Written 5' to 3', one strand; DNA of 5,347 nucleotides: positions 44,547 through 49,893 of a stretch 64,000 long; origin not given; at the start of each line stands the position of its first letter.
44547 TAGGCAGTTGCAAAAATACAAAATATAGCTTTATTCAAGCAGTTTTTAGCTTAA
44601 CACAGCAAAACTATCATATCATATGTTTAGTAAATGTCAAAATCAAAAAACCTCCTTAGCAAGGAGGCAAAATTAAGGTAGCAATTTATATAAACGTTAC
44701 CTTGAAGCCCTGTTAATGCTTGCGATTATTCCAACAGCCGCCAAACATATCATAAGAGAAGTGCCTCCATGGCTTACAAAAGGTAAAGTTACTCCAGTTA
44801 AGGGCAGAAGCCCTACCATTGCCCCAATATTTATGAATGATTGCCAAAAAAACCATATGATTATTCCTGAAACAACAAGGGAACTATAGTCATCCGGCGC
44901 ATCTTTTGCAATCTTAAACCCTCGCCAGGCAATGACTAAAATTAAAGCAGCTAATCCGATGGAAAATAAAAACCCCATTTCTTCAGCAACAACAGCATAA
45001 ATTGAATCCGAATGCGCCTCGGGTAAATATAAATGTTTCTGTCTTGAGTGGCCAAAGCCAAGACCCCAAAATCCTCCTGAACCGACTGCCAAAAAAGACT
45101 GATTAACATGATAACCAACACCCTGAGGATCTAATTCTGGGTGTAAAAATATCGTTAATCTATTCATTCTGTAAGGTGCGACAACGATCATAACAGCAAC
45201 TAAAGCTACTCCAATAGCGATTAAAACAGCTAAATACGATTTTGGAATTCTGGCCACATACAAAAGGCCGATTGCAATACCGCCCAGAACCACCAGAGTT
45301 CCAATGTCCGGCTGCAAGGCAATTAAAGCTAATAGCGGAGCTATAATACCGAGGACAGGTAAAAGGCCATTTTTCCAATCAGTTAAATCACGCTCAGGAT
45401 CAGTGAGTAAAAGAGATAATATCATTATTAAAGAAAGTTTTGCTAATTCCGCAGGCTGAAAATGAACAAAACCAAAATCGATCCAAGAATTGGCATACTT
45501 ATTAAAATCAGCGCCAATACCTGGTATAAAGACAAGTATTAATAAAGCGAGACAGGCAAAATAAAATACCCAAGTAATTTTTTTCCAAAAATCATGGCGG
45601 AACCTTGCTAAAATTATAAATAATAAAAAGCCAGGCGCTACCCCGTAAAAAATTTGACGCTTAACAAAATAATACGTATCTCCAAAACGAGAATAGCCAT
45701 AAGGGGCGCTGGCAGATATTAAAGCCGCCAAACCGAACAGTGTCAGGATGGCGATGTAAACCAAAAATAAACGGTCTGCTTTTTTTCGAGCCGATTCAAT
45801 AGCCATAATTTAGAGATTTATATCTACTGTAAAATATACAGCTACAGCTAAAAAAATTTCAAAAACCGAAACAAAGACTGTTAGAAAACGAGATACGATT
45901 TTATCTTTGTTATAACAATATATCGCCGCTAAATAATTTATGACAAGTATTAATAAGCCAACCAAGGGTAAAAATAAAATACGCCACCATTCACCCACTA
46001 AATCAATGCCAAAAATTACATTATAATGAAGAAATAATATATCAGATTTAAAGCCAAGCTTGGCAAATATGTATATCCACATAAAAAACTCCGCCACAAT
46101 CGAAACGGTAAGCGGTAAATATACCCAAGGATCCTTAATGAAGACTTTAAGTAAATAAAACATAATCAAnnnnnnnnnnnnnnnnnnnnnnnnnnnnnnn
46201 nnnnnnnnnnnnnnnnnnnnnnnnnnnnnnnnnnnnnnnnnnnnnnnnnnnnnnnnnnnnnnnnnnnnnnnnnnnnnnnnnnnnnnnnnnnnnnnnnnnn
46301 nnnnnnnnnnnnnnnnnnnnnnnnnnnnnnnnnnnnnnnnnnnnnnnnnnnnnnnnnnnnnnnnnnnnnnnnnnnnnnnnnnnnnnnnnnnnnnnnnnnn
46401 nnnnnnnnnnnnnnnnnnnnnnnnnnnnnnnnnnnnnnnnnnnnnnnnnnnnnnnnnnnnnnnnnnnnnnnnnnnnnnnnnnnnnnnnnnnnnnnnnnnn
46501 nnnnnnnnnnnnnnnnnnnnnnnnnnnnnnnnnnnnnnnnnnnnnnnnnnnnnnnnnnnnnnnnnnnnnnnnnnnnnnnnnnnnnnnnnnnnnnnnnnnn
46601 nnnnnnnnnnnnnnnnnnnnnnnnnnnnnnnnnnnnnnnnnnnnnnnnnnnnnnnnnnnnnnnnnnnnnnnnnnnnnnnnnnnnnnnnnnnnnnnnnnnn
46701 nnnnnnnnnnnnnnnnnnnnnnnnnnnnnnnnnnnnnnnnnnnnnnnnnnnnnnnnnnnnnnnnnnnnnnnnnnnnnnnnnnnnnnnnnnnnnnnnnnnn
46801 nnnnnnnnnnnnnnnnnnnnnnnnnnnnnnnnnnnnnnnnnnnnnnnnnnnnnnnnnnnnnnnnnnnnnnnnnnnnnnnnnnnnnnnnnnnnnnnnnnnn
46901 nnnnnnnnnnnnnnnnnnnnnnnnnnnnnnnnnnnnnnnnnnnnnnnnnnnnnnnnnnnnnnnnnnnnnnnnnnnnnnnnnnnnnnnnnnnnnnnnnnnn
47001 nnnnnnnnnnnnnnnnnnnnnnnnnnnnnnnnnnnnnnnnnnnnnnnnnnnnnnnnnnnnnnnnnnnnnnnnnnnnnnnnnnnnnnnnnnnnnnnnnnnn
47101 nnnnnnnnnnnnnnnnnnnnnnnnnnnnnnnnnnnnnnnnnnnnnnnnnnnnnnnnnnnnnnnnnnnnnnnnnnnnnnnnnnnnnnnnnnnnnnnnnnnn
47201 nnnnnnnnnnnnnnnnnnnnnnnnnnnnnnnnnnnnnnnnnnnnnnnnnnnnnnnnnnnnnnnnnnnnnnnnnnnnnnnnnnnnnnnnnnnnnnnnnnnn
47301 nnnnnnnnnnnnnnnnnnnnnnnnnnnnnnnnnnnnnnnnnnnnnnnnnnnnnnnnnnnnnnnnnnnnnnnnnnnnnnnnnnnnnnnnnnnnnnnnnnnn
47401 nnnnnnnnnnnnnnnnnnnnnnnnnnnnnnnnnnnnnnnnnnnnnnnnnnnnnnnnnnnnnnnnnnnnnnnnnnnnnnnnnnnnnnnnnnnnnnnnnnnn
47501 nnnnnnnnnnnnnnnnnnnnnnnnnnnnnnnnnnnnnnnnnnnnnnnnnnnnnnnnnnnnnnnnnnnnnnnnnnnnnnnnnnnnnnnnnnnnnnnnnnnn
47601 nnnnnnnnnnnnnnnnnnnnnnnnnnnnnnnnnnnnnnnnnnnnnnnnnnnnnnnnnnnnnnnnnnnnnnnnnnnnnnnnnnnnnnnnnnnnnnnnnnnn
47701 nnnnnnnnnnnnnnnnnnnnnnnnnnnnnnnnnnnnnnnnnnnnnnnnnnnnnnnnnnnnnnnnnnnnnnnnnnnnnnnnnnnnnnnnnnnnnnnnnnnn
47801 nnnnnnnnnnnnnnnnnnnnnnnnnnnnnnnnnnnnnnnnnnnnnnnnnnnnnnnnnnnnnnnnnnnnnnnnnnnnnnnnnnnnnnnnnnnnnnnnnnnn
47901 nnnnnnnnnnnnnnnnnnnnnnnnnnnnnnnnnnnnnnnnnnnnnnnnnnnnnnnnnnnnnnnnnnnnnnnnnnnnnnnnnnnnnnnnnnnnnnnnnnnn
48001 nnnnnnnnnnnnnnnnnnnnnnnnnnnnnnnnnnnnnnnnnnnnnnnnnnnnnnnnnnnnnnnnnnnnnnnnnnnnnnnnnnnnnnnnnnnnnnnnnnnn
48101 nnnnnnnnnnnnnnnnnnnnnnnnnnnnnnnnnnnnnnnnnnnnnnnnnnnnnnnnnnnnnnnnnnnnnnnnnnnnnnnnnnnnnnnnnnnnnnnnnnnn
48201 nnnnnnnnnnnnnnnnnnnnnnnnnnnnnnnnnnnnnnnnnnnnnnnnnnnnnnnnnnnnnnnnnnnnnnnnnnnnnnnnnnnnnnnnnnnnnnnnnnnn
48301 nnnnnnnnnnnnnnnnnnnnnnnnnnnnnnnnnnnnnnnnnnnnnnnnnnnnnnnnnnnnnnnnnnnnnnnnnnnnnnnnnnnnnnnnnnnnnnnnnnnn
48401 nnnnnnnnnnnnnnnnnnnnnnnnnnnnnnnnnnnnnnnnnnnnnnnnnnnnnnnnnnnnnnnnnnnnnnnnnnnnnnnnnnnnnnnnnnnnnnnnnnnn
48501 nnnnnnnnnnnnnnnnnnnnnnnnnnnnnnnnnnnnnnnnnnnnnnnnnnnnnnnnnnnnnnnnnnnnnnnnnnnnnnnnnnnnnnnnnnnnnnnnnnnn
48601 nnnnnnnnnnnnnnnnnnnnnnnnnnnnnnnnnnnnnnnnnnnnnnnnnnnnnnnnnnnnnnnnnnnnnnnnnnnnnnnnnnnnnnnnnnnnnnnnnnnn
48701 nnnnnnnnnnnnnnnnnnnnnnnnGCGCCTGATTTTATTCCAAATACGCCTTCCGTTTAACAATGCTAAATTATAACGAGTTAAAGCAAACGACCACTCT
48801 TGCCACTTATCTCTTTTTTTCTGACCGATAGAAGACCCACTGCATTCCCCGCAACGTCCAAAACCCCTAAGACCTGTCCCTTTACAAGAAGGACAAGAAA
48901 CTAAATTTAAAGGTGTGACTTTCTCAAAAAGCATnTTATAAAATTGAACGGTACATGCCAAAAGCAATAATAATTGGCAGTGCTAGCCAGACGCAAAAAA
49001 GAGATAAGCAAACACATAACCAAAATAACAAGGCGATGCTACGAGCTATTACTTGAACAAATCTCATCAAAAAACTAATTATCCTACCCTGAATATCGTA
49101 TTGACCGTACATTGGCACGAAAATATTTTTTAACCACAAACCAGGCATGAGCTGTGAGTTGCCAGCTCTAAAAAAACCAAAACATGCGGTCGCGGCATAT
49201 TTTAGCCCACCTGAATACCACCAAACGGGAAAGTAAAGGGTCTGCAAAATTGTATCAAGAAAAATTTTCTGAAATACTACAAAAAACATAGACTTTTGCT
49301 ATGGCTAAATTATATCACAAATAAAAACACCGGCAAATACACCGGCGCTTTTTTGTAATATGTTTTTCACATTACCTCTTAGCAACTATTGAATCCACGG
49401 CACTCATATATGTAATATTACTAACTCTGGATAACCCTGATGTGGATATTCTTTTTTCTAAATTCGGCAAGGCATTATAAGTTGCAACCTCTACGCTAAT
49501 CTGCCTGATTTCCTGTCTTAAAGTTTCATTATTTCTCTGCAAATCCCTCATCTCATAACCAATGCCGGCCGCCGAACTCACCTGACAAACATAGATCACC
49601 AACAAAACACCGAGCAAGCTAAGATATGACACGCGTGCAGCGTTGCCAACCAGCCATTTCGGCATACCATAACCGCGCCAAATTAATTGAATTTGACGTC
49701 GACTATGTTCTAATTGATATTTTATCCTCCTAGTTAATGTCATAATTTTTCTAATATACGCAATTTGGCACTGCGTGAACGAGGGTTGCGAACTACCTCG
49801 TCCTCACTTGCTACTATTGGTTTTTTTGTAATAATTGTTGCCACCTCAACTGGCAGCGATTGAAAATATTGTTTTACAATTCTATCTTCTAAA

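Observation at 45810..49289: Membrane-anchored Clp/Hsp100-like AAA+ protein with an inactivated D1, flanked by two small membrane proteins, sitting inside the dcw cluster between ftsL and ftsW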

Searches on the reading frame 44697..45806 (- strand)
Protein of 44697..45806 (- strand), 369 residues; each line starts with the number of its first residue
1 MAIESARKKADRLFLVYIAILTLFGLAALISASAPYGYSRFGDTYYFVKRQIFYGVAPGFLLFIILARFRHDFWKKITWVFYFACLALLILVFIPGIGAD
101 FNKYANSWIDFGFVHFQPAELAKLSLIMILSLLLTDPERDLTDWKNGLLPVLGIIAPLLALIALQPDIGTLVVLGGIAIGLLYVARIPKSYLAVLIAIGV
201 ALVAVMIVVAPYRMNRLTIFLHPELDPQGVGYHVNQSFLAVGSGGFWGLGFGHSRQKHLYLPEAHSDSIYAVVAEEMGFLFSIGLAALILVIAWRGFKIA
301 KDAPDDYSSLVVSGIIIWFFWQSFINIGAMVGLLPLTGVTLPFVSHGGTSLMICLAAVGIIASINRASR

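Call 3: search_protein_families(library=pfam, proteins=[window:44697-45806:-], max_evalue=0.01)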
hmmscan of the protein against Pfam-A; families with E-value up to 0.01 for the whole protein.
window:44697-45806:- (369 aa): 1 family
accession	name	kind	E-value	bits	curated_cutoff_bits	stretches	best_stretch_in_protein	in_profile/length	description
PF01098.24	FTSW_RODA_SPOVE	-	2.6e-94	316.6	26.4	1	13-368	3-354/356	Cell cycle protein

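Call 4: search_protein_families(library=ncbifam, proteins=[window:44697-45806:-], max_evalue=0.01)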
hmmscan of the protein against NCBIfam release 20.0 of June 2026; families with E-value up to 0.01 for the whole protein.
window:44697-45806:- (369 aa): 6 families
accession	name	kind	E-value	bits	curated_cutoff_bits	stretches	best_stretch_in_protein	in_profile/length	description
TIGR02614.1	ftsW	equivalog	8.4e-107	357.3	337.5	1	11-366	1-355/357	putative lipid II flippase FtsW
TIGR02615.1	spoVE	exception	5.9e-91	305.6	448.8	1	12-366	2-354/354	stage V sporulation protein E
TIGR02210.1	rodA_shape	equivalog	2.8e-88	296.4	336.7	1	12-367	2-355/357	rod shape-determining protein RodA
NF008042.0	PRK10774.1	equivalog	1.2e-69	235.3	493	1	11-365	36-389/405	cell division protein FtsW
NF008060.0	PRK10794.1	equivalog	8.5e-56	189.5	590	1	14-365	12-360/370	peptidoglycan glycosyltransferase MrdB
NF037961.1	RodA_shape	subfamily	3.6e-42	145.1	150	2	210-353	245-396/415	rod shape-determining protein RodA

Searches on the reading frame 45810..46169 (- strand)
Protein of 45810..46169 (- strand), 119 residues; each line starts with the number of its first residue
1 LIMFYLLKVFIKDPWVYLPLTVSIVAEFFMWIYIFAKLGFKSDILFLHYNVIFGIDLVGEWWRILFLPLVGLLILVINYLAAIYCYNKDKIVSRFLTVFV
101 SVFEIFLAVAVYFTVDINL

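Call 3: search_protein_families(library=pfam, proteins=[window:45810-46169:-], max_evalue=0.01)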
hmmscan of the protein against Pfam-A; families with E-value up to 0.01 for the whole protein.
window:45810-46169:- (119 aa): 1 family
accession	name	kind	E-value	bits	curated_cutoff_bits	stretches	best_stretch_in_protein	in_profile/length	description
PF18936.5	DUF5684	-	0.0023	18.9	27.4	1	49-106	8-68/81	Family of unknown function (DUF5684)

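Call 4: search_protein_families(library=ncbifam, proteins=[window:45810-46169:-], max_evalue=0.01)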
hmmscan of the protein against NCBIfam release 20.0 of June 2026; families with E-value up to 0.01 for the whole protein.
window:45810-46169:- (119 aa): 0 families

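Call 55: find_homologous_proteins(query=window:45810-46163:-, max_evalue=0.001)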
Query window:45810-46163:- (117 aa): 7 proteins with E <= 0.001 among 26 candidates.
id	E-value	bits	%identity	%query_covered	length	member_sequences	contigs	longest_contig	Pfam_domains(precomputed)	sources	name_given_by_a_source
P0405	2.4e-66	240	100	100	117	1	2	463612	-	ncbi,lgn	-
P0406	1.1e-47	179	72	100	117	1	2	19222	-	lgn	-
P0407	6.7e-44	167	78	85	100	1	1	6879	-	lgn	-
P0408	7.1e-41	157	62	100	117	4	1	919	-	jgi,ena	-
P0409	7.1e-40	154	64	100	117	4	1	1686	-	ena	-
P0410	1.1e-36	144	77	77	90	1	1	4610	-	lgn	-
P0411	2.3e-25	107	53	79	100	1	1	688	-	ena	-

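Call 86: search_protein_families(library=padloc, proteins=[window:45810-46163:-], max_evalue=0.001)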
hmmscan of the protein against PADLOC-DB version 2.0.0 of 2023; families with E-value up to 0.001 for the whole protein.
window:45810-46163:- (117 aa): 0 families

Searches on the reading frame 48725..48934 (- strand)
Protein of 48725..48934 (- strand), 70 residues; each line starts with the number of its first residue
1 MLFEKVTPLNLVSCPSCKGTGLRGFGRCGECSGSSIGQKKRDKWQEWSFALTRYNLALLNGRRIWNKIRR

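Call 54: search_protein_families(library=pfam, proteins=[window:48725-48934:-], max_evalue=10)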
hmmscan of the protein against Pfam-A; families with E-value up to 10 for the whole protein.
seq(70 aa): 3 families
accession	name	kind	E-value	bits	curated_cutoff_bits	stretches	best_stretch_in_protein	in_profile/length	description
PF00684.25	DnaJ_CXXCXGXG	-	0.17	12.6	32.7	2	13-34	43-64/65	DnaJ central domain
PF18551.6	TackOD1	-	0.2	11.6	32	1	11-39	74-102/188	Thaumarchaeal output domain 1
PF21002.2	TMEM106_N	-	0.35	11.9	24.5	1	3-21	46-64/91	Transmembrane protein 106 N-terminal region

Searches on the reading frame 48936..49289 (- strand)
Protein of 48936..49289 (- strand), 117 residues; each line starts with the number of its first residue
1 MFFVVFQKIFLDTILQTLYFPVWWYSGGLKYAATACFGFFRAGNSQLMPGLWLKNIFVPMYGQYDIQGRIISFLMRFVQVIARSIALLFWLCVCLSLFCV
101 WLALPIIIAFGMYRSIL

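Call 3: search_protein_families(library=pfam, proteins=[window:48936-49289:-], max_evalue=0.01)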
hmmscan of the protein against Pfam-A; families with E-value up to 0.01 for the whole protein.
window:48936-49289:- (117 aa): 0 families

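Call 4: search_protein_families(library=ncbifam, proteins=[window:48936-49289:-], max_evalue=0.01)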
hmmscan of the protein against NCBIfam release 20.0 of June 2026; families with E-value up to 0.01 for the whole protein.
window:48936-49289:- (117 aa): 0 families

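Call 19: find_homologous_proteins(query=window:48936-49289:-, max_evalue=0.001)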
Query window:48936-49289:- (117 aa): 283 proteins with E <= 0.001 among 283 candidates; the best 120 are listed.
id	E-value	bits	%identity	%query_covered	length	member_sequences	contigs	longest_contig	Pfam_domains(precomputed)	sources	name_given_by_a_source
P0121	5.1e-71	255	100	100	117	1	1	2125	-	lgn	-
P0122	2.2e-49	185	68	99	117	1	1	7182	-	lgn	-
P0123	6.9e-47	177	68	100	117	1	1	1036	-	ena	-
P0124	4.4e-44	168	68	100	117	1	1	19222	-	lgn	-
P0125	4.6e-44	167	67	98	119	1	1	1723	-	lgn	-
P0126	1.2e-43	166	63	100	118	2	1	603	-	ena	-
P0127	1.1e-42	163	63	99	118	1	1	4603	-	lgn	-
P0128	7.2e-42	160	61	98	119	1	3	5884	-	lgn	-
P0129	8.5e-42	160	60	99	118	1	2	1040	-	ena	-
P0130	1.1e-41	160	61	99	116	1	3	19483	-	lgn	-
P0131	1.7e-41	159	63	96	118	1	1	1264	-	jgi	jgi:hypothetical protein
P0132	5.1e-41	158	60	98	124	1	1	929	-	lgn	-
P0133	7.7e-41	157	60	98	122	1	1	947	-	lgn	-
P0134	1.0e-40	157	61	97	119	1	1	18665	-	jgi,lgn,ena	-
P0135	1.3e-40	156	63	95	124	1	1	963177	-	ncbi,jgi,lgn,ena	ncbi:MAG: hypothetical protein WC526_03020 [Patescibacteria group bacterium]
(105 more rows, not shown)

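Call 56: predict_structure(alignment_id=A4)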
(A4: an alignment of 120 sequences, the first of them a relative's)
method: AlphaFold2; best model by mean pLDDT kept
length: 117 residues; sequences in the alignment: 120
mean_pLDDT: 94.3   pTM: 0.72
mean pLDDT of the five models: 94.3, 93.2, 92.3, 91.7, 90.8
residues with pLDDT >= 90: 106; 70-90: 10; 50-70: 1; < 50: 0
segments of 3 or more residues with pLDDT < 50: none
pLDDT, mean of each block of 10 residues (from residue 1): 88 89 92 97 97 94 93 96 98 98 94 94
secondary structure, 60 per line:
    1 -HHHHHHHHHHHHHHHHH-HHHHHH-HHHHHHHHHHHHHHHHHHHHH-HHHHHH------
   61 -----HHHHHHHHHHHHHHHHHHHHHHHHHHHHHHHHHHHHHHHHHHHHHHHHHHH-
elements in order: H2-18 H20-25 H27-47 H49-54 H66-116

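Call 74: find_related_loci(query=A3, collection=metagenome_contigs, flank=8000)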
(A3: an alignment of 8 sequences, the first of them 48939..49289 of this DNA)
Query A3 (117 aa) in metagenome_contigs; peptide patterns used: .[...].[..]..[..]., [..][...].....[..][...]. (x = any residue, [..] = any of these).
600 stretches matched a pattern (row limit reached: there are more); 543 encode a relative of the query (tblastn E <= 1e-3); the best 80 are kept; 80 distinct loci.
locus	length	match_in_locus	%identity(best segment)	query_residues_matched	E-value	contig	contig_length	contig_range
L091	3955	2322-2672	58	1-117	2e-45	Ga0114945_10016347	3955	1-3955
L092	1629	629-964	60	1-112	2e-45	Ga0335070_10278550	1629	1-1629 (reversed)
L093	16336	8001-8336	60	1-112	3e-44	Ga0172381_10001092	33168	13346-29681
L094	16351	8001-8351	57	1-117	1e-43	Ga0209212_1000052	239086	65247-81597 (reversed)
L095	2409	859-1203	59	1-115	8e-44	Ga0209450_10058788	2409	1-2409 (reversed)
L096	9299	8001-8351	57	1-117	1e-43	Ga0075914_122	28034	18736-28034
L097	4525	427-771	60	1-115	3e-43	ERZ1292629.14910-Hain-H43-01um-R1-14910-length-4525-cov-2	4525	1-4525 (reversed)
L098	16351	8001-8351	55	1-117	1e-42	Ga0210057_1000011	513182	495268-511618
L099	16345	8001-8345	61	1-115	2e-42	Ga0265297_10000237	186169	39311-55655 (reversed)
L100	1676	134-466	59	1-111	1e-42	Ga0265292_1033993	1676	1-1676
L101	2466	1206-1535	58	1-110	6e-42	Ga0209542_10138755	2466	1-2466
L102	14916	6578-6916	58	1-113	9e-42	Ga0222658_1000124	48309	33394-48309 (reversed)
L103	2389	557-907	52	1-117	1e-41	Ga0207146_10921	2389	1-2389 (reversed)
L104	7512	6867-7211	57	1-115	4e-41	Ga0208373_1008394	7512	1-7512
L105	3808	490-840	56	1-117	3e-41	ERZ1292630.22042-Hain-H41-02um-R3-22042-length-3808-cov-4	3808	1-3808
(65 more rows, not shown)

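Call 86: search_protein_families(library=padloc, proteins=[window:48936-49289:-], max_evalue=0.001)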
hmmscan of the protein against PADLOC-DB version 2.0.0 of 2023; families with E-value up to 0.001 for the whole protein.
window:48936-49289:- (117 aa): 0 families

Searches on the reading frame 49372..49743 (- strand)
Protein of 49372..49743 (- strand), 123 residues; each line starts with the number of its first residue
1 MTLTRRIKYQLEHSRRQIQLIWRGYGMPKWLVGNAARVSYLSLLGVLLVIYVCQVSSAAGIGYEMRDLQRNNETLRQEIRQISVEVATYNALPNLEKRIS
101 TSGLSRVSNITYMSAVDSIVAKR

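Call 3: search_protein_families(library=pfam, proteins=[window:49372-49743:-], max_evalue=0.01)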
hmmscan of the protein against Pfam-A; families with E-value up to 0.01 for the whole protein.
window:49372-49743:- (123 aa): 0 families

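Call 4: search_protein_families(library=ncbifam, proteins=[window:49372-49743:-], max_evalue=0.01)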
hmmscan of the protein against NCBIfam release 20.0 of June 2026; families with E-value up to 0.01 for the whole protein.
window:49372-49743:- (123 aa): 1 family
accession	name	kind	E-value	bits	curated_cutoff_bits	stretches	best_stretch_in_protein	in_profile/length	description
NF053549.1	FtsL_Actino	equivalog_domain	3.1e-05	23.8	55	1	42-113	9-80/83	cell division protein FtsL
